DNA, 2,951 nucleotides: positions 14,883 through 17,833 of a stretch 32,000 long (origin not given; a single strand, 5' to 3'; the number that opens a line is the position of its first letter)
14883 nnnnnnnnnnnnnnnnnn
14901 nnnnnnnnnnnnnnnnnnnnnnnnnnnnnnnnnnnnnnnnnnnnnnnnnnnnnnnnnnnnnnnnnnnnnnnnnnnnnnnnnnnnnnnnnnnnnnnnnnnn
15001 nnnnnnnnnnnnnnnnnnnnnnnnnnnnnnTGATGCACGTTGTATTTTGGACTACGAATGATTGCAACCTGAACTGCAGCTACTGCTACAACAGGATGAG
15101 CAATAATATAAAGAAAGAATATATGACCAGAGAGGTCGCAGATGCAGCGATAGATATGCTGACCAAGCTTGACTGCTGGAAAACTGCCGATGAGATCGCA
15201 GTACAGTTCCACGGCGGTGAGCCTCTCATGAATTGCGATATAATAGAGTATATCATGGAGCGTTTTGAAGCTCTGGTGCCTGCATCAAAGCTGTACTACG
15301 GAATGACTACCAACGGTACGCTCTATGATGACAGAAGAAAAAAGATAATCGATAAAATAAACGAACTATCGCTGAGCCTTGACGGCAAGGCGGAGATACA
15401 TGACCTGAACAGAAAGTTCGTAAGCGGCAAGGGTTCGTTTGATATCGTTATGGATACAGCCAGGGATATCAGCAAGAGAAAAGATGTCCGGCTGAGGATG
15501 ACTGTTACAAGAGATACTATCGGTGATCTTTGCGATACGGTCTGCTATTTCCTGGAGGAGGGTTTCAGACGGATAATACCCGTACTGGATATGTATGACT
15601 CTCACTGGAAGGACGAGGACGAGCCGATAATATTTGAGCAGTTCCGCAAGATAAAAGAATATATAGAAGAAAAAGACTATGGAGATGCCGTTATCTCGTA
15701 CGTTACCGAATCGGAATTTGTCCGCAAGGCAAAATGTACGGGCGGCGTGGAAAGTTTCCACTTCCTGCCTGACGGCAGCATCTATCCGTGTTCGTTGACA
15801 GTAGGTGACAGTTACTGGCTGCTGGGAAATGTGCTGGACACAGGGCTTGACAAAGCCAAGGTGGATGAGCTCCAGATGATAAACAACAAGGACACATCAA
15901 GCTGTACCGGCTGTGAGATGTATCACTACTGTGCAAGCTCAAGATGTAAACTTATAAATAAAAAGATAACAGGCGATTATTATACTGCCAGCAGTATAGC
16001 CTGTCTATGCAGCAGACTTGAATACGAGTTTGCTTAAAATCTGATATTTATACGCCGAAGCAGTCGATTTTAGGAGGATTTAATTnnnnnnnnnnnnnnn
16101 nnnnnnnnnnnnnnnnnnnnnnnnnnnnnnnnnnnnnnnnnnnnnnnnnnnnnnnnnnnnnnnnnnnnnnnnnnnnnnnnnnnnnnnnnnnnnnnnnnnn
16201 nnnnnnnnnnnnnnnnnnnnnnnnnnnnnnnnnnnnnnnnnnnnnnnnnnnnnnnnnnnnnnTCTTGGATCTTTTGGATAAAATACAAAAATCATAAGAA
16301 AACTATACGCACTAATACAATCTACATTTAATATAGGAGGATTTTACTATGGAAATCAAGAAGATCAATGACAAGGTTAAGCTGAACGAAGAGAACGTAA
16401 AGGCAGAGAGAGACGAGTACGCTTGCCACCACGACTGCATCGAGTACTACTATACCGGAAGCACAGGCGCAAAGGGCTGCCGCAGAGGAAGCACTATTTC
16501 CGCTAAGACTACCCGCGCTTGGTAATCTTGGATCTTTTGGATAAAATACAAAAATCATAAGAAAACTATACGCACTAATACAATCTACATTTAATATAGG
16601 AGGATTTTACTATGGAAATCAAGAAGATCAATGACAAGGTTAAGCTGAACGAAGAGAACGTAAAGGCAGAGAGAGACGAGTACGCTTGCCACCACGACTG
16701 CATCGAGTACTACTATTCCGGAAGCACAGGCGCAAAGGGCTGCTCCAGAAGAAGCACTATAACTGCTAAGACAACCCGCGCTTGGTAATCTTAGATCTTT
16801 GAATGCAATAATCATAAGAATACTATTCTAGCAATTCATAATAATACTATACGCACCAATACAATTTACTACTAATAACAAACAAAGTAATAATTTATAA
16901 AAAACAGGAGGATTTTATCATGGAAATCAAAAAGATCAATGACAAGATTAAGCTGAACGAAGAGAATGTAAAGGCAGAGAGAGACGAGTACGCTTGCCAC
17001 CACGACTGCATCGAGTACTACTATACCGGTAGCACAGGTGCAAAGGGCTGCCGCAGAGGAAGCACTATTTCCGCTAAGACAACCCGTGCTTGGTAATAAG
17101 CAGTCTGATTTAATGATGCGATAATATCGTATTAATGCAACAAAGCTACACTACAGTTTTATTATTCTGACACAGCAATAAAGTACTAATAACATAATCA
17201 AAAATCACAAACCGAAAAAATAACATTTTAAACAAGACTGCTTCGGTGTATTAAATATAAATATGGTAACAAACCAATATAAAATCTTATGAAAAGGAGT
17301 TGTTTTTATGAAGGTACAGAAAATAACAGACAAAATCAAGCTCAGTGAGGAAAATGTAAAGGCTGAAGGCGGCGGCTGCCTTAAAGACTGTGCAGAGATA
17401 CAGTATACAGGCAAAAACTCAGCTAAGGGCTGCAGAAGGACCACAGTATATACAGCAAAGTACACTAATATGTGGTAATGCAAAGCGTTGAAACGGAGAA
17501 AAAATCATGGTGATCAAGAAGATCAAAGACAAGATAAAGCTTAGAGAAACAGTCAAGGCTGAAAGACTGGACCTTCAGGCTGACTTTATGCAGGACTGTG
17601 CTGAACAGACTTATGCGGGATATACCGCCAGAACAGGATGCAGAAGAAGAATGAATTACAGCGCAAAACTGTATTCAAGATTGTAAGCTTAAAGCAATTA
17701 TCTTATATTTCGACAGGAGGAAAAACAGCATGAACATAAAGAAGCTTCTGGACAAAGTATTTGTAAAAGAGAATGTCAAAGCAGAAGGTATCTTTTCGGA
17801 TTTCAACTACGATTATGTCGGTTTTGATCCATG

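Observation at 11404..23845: Complete-looking radical-SAM RiPP cluster with quorum-type regulation, not matching any family I recognise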

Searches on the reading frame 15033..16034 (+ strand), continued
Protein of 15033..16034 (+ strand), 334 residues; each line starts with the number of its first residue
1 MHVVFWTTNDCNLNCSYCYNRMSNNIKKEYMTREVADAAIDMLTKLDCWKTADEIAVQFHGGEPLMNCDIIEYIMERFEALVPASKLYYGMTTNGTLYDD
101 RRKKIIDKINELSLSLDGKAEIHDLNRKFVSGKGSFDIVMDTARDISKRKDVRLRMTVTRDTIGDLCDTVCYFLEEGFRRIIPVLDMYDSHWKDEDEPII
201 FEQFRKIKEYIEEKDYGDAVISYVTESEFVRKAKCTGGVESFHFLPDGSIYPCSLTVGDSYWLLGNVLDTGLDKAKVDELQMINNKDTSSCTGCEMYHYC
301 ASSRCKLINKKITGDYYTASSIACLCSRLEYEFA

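Call 88: search_protein_families(library=ncbifam, proteins=[L022:7001-7981:+, L022:8361-9590:+, L021:7001-8020:+, L021:65-1351:+, L004:10001-11002:+, L022:8059-8211:+, L021:4115-4303:+], max_evalue=1e-10)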
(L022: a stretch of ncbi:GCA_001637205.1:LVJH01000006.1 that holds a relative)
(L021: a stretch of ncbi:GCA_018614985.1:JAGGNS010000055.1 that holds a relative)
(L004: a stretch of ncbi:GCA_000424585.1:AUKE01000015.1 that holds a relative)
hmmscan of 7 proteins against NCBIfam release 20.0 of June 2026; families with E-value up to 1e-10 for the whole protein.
L022:7001-7981:+ (327 aa): 51 families (the best 25 are shown)
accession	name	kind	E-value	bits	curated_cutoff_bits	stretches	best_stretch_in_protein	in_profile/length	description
NF047865.1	rSAM_PapB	equivalog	2.2e-51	175.1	340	1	4-310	6-330/330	PapB family radical SAM/SPASM ranthipeptide maturase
TIGR04064.1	rSAM_nif11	equivalog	5.4e-36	124.3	518.7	1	3-222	80-302/459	nif11-like peptide radical SAM maturase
TIGR04068.1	rSAM_ocin_clost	equivalog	3.7e-34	118.4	500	1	2-158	85-246/462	Cys-rich peptide radical SAM maturase CcpM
TIGR04280.1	geopep_mat_rSAM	hypoth_equivalog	5.3e-32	111.3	400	1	3-146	86-232/428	geopeptide radical SAM maturase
TIGR03906.1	quino_hemo_SAM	equivalog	5.8e-32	110.9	453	1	5-159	98-258/467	quinohemoprotein amine dehydrogenase maturation protein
TIGR04115.1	rSAM_Cxxx_rpt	equivalog_domain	1.7e-30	106.7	350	1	3-304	4-333/359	radical SAM peptide maturase, CXXX-repeat target family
NF038107.1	rSAM_NF038107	equivalog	3.5e-30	105.2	600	1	3-313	87-417/444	Cys-every-fifth radical SAM/SPASM peptide maturase CefB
TIGR03978.1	rSAM_paired_1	equivalog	1.8e-29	102.8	370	1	3-166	84-251/466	His-Xaa-Ser system radical SAM maturase HxsB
TIGR04148.1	GG_samocin_CFB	equivalog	2.1e-29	103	300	1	4-245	20-274/411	radical SAM peptide maturase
NF041298.1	rSAM_mat_DynA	equivalog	1e-28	100.4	450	1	8-175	8-177/356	dynobactin maturation radical SAM/SPASM protein DynA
NF040492.1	not_ScfB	exception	3.1e-28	98.9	855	1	5-318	99-437/450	ScfB-related radical SAM/SPASM orphan maturase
TIGR03974.1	rSAM_six_Cys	equivalog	4.3e-28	98.4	425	1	5-319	101-439/451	thioether cross-link-forming SCIFF peptide maturase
NF038170.1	lachnocin_rSAM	equivalog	3.7e-26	92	550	1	5-151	80-230/440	lachnocin radical SAM maturase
TIGR03942.1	sulfatase_rSAM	equivalog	2.1e-25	89.6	349.45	1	8-205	8-211/363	anaerobic sulfatase maturase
TIGR04163.1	rSAM_cobopep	equivalog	7.3e-25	87.6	375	1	3-176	66-239/428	peptide-modifying radical SAM enzyme CbpB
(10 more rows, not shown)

L022:8361-9590:+ (410 aa): 26 families (the best 25 are shown)
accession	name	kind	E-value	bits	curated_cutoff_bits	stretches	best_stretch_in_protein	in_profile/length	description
TIGR03962.1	mycofact_rSAM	equivalog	5.4e-25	88.3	265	1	97-308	13-225/339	mycofactocin radical SAM maturase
NF001199.0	PRK00164.2-1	equivalog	3.8e-24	85.4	231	1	92-249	8-166/308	GTP 3',8-cyclase MoaA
TIGR02668.1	moaA_archaeal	equivalog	2.9e-22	79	325.25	1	94-249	8-164/303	GTP 3',8-cyclase MoaA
TIGR02666.1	moaA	equivalog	1.1e-20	73.9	284.05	1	94-249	8-171/336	GTP 3',8-cyclase MoaA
TIGR04545.1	rSAM_ahbD_hemeb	equivalog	2.4e-20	73.3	500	1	98-295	2-202/339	heme b synthase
TIGR04317.1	W_rSAM_matur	equivalog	7.2e-18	64.8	380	1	95-231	3-139/349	tungsten cofactor oxidoreductase radical SAM maturase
TIGR04133.1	rSAM_w_lipo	hypoth_equivalog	4.9e-17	61.9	425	1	92-314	20-247/350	TIGR04133 family radical SAM/SPASM protein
TIGR04051.1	rSAM_NirJ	equivalog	7.2e-17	61.4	515.45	1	101-278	7-185/354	heme d1 biosynthesis radical SAM protein NirJ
TIGR04053.2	TIGR04053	equivalog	5.4e-16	58.8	395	1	95-277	7-194/366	TIGR04053 family radical SAM/SPASM domain-containing protein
TIGR04054.1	rSAM_NirJ1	equivalog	1.3e-15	57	650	1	97-230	37-171/387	putative heme d1 biosynthesis radical SAM protein NirJ1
TIGR04250.1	SCM_rSAM_ScmE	equivalog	5.7e-15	55.1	400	1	97-249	4-156/358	SynChlorMet cassette radical SAM/SPASM protein ScmE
NF050035.1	rSAM_WgK_link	exception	5.9e-15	55.1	650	1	96-311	9-225/367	radical SAM/SPASM peptide maturase WgkB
TIGR04167.1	rSAM_SeCys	equivalog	8.2e-15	54.8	300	1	93-233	5-148/303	arsenosugar biosynthesis radical SAM (seleno)protein ArsS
NF045574.1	sacti_mat_StsB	exception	1.7e-14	53.5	625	1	88-378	88-395/466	StsB family radical SAM/SPASM domain sactipeptide maturase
NF012164.0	AlbA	equivalog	1.3e-13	50.2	850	1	98-264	115-282/442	subtilosin maturase AlbA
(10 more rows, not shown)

L021:7001-8020:+ (340 aa): 34 families (the best 25 are shown)
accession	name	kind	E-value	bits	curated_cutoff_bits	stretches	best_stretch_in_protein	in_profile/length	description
NF047865.1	rSAM_PapB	equivalog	4.6e-50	170.7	340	1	3-311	6-326/330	PapB family radical SAM/SPASM ranthipeptide maturase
TIGR04115.1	rSAM_Cxxx_rpt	equivalog_domain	8.2e-33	114.3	350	1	3-297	5-323/359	radical SAM peptide maturase, CXXX-repeat target family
TIGR03974.1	rSAM_six_Cys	equivalog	1.5e-29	103.2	425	1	7-323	104-438/451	thioether cross-link-forming SCIFF peptide maturase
TIGR03906.1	quino_hemo_SAM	equivalog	1.1e-28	100.1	453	1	7-158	101-259/467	quinohemoprotein amine dehydrogenase maturation protein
TIGR04084.1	rSAM_AF0577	subfamily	3.6e-28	98.5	225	1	6-308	3-293/347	TIGR04084 family radical SAM/SPASM domain-containing protein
NF040492.1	not_ScfB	exception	8.9e-28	97.3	855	1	7-324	102-438/450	ScfB-related radical SAM/SPASM orphan maturase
TIGR04064.1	rSAM_nif11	equivalog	9.6e-28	97.1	518.7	1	5-159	83-241/459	nif11-like peptide radical SAM maturase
TIGR04280.1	geopep_mat_rSAM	hypoth_equivalog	1.3e-26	93.5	400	1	4-141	88-229/428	geopeptide radical SAM maturase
TIGR04068.1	rSAM_ocin_clost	equivalog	1.6e-26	93.2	500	1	4-152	88-242/462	Cys-rich peptide radical SAM maturase CcpM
NF041298.1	rSAM_mat_DynA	equivalog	1.9e-26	92.9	450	1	7-322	8-341/356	dynobactin maturation radical SAM/SPASM protein DynA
NF038107.1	rSAM_NF038107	equivalog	3.8e-23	82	600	1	2-334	87-432/444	Cys-every-fifth radical SAM/SPASM peptide maturase CefB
TIGR03942.1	sulfatase_rSAM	equivalog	1.3e-19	70.5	349.45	1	8-324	9-347/363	anaerobic sulfatase maturase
TIGR03978.1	rSAM_paired_1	equivalog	4.4e-19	68.6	370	1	5-164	88-251/466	His-Xaa-Ser system radical SAM maturase HxsB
NF041707.1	rSAM_YhhB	equivalog_domain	1.3e-18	67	445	1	8-143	10-153/369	cyclophane-forming radical SAM/SPASM peptide maturase YhhB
TIGR04163.1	rSAM_cobopep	equivalog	1.1e-17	63.9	375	1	7-170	71-235/428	peptide-modifying radical SAM enzyme CbpB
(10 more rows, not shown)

L021:65-1351:+ (429 aa): 53 families (the best 25 are shown)
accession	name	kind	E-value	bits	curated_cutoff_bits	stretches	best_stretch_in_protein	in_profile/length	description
TIGR04051.1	rSAM_NirJ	equivalog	5.3e-31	107.9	515.45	1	93-277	4-188/354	heme d1 biosynthesis radical SAM protein NirJ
NF045574.1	sacti_mat_StsB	exception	5.7e-30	104.6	625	1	90-403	95-403/466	StsB family radical SAM/SPASM domain sactipeptide maturase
TIGR04250.1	SCM_rSAM_ScmE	equivalog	6.5e-28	97.6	400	1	93-242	5-154/358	SynChlorMet cassette radical SAM/SPASM protein ScmE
TIGR03962.1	mycofact_rSAM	equivalog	8.1e-28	97.6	265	1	96-282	17-202/339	mycofactocin radical SAM maturase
NF050035.1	rSAM_WgK_link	exception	1.5e-27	96.6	650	1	93-229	11-146/367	radical SAM/SPASM peptide maturase WgkB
NF001199.0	PRK00164.2-1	equivalog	5.4e-27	94.7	231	1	85-303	6-225/308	GTP 3',8-cyclase MoaA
TIGR02666.1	moaA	equivalog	7e-27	94.3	284.05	1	89-295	8-221/336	GTP 3',8-cyclase MoaA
TIGR02668.1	moaA_archaeal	equivalog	1.8e-26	92.8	325.25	1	85-257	4-178/303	GTP 3',8-cyclase MoaA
NF047865.1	rSAM_PapB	equivalog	7.1e-26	91.2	340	1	93-404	5-326/330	PapB family radical SAM/SPASM ranthipeptide maturase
TIGR04054.1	rSAM_NirJ1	equivalog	2.4e-24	85.7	650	1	93-258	38-202/387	putative heme d1 biosynthesis radical SAM protein NirJ1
TIGR04545.1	rSAM_ahbD_hemeb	equivalog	1.9e-23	83.4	500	1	96-257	5-166/339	heme b synthase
TIGR04163.1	rSAM_cobopep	equivalog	7.6e-23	80.9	375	1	79-416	52-408/428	peptide-modifying radical SAM enzyme CbpB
TIGR04546.1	rSAM_ahbC_deAc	equivalog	1.2e-21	77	650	1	93-280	41-229/390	12,18-didecarboxysiroheme deacetylase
TIGR03942.1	sulfatase_rSAM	equivalog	1.5e-21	76.9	349.45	1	97-423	7-353/363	anaerobic sulfatase maturase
TIGR04053.2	TIGR04053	equivalog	4.8e-21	75.4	395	1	94-230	11-151/366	TIGR04053 family radical SAM/SPASM domain-containing protein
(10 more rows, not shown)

L004:10001-11002:+ (334 aa): 50 families (the best 25 are shown)
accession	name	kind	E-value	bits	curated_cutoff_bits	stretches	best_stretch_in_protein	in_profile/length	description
NF047865.1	rSAM_PapB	equivalog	5.3e-55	186.9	340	1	3-315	5-327/330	PapB family radical SAM/SPASM ranthipeptide maturase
TIGR04115.1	rSAM_Cxxx_rpt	equivalog_domain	1.1e-38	133.7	350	1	3-310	4-331/359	radical SAM peptide maturase, CXXX-repeat target family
TIGR04068.1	rSAM_ocin_clost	equivalog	2e-38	132.5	500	1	3-149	86-235/462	Cys-rich peptide radical SAM maturase CcpM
TIGR03974.1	rSAM_six_Cys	equivalog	6.5e-38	130.8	425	1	6-331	102-443/451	thioether cross-link-forming SCIFF peptide maturase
NF040492.1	not_ScfB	exception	2.3e-32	112.5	855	1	5-331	99-442/450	ScfB-related radical SAM/SPASM orphan maturase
NF038107.1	rSAM_NF038107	equivalog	1.5e-31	109.7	600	1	3-318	87-414/444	Cys-every-fifth radical SAM/SPASM peptide maturase CefB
TIGR04064.1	rSAM_nif11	equivalog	1.5e-31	109.6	518.7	1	3-162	80-241/459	nif11-like peptide radical SAM maturase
TIGR04280.1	geopep_mat_rSAM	hypoth_equivalog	3.8e-30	105.2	400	1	4-177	87-261/428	geopeptide radical SAM maturase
NF041298.1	rSAM_mat_DynA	equivalog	2.9e-28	98.9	450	1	8-311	8-328/356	dynobactin maturation radical SAM/SPASM protein DynA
TIGR04463.1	rSAM_vs_C_rich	equivalog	7.1e-28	97.5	525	1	3-302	84-393/438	TIGR04463 family radical SAM/SPASM RiPP maturase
TIGR04163.1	rSAM_cobopep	equivalog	6.8e-27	94.3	375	1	6-175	69-237/428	peptide-modifying radical SAM enzyme CbpB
TIGR04084.1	rSAM_AF0577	subfamily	7.1e-27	94.3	225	1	7-310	3-291/347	TIGR04084 family radical SAM/SPASM domain-containing protein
TIGR04148.1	GG_samocin_CFB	equivalog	2.4e-26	92.9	300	1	3-149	19-173/411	radical SAM peptide maturase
TIGR03906.1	quino_hemo_SAM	equivalog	1.3e-25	90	453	1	5-300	98-411/467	quinohemoprotein amine dehydrogenase maturation protein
TIGR03942.1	sulfatase_rSAM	equivalog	2.8e-24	85.9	349.45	1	8-304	8-325/363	anaerobic sulfatase maturase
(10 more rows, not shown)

L022:8059-8211:+ (51 aa): 0 families

L021:4115-4303:+ (63 aa): 0 families

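Call 124: predict_structure(alignment_id=A7)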
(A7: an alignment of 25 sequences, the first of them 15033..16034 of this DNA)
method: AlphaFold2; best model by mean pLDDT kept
length: 334 residues; sequences in the alignment: 25
mean_pLDDT: 91.0   pTM: 0.89
mean pLDDT of the five models: 91.0, 90.8, 90.1, 89.7, 88.2
residues with pLDDT >= 90: 224; 70-90: 101; 50-70: 6; < 50: 3
segments of 3 or more residues with pLDDT < 50: 22-24
pLDDT, mean of each block of 10 residues (from residue 1): 94 78 66 98 95 94 94 98 96 96 97 96 91 95 96 93 95 97 85 86 97 94 86 86 96 89 96 95 89 85 82 87 86 87
secondary structure, 60 per line:
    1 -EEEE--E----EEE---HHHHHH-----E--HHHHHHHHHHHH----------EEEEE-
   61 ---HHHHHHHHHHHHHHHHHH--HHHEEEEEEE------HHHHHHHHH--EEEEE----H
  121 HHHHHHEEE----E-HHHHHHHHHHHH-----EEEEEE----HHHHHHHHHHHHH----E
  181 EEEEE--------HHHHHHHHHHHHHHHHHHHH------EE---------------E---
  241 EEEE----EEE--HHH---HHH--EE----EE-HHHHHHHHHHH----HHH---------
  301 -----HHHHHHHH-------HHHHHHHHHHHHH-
elements in order: E2-5 E13-15 H19-24 H33-44 E55-59 H64-81 E87-93 H100-108 E111-115 H120-126 E127-129 H136-147 E153-158 H163-175 E180-185 H194-213 E241-244 E249-251 H274-284 H306-313 H321-333

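Call 126: fold_search(model_id=the predicted structure, library=pdb)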
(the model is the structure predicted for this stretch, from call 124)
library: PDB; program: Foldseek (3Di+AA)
matches with E <= 10: 1379; with E <= 0.001: 84
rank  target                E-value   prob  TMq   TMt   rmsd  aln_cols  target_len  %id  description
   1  5wgg_A                7.2e-24  1.00  0.82  0.64   3.6       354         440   26  Structural Insights into Thioether Bond Formation in the Biosynthesis of Sactipeptides (released 2017-07-26)
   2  5why_A                8.1e-24  1.00  0.83  0.67   3.2       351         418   24  Structural Insights into Thioether Bond Formation in the Biosynthesis of Sactipeptides (released 2017-07-26)
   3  5why_B                2.0e-22  1.00  0.81  0.66   3.4       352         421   25  Structural Insights into Thioether Bond Formation in the Biosynthesis of Sactipeptides (released 2017-07-26)
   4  4k36_A                2.9e-20  1.00  0.77  0.69   4.2       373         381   24  His6 tagged anSMEcpe with bound AdoMet (released 2013-05-08)
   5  4k37_B                5.4e-20  1.00  0.76  0.69   4.4       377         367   23  Native anSMEcpe with bound AdoMet (released 2013-05-08)
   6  4k37_A                7.8e-20  1.00  0.76  0.70   4.2       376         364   24  Native anSMEcpe with bound AdoMet (released 2013-05-08)
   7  4k36_B                1.6e-19  1.00  0.76  0.71   4.3       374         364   24  His6 tagged anSMEcpe with bound AdoMet (released 2013-05-08)
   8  4k39_A                7.3e-19  1.00  0.75  0.70   4.2       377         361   23  Native anSMEcpe with bound AdoMet and Cp18Cys peptide (released 2013-05-08)
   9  4k38_A                7.7e-19  1.00  0.76  0.69   4.3       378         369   24  Native anSMEcpe with bound AdoMet and Kp18Cys peptide (released 2013-05-08)
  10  4k38_B                2.1e-18  1.00  0.77  0.71   4.3       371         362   24  Native anSMEcpe with bound AdoMet and Kp18Cys peptide (released 2013-05-08)
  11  4k39_B                6.0e-18  1.00  0.74  0.70   4.4       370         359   24  Native anSMEcpe with bound AdoMet and Cp18Cys peptide (released 2013-05-08)
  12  9gmc_A                3.2e-16  1.00  0.77  0.70   4.5       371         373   18  Crystal structure of the complex formed between the radical SAM protein ChlB and the R3A mutant of ChlA (released 2025-06-25)
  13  9gmc_C                7.5e-16  1.00  0.76  0.69   4.6       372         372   17  Crystal structure of the complex formed between the radical SAM protein ChlB and the R3A mutant of ChlA (released 2025-06-25)
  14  9gm3_C                9.0e-16  1.00  0.78  0.71   4.2       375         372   17  Crystal structure of the complex formed between the radical SAM protein ChlB and the leader region of its precursor su (released 2025-06-25)
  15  9gm3_A                1.6e-15  1.00  0.76  0.69   4.5       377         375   18  Crystal structure of the complex formed between the radical SAM protein ChlB and the leader region of its precursor su (released 2025-06-25)
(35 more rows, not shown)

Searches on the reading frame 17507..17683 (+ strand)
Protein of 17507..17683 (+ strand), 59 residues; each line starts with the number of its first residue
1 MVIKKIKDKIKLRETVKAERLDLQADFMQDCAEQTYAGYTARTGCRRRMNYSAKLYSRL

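Call 4: search_protein_families(library=ncbifam, proteins=[window:17507-17683:+], max_evalue=10)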
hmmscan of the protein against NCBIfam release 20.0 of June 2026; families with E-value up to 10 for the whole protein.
window:17507-17683:+ (59 aa): 0 families

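Call 6: search_protein_families(library=pfam, proteins=[window:17507-17683:+], max_evalue=10)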
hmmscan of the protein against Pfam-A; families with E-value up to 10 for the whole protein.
window:17507-17683:+ (59 aa): 1 family
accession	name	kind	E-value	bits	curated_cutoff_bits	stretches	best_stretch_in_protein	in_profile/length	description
PF19131.5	DUF5814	-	0.039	14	25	1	7-45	39-78/148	Family of unknown function (DUF5814)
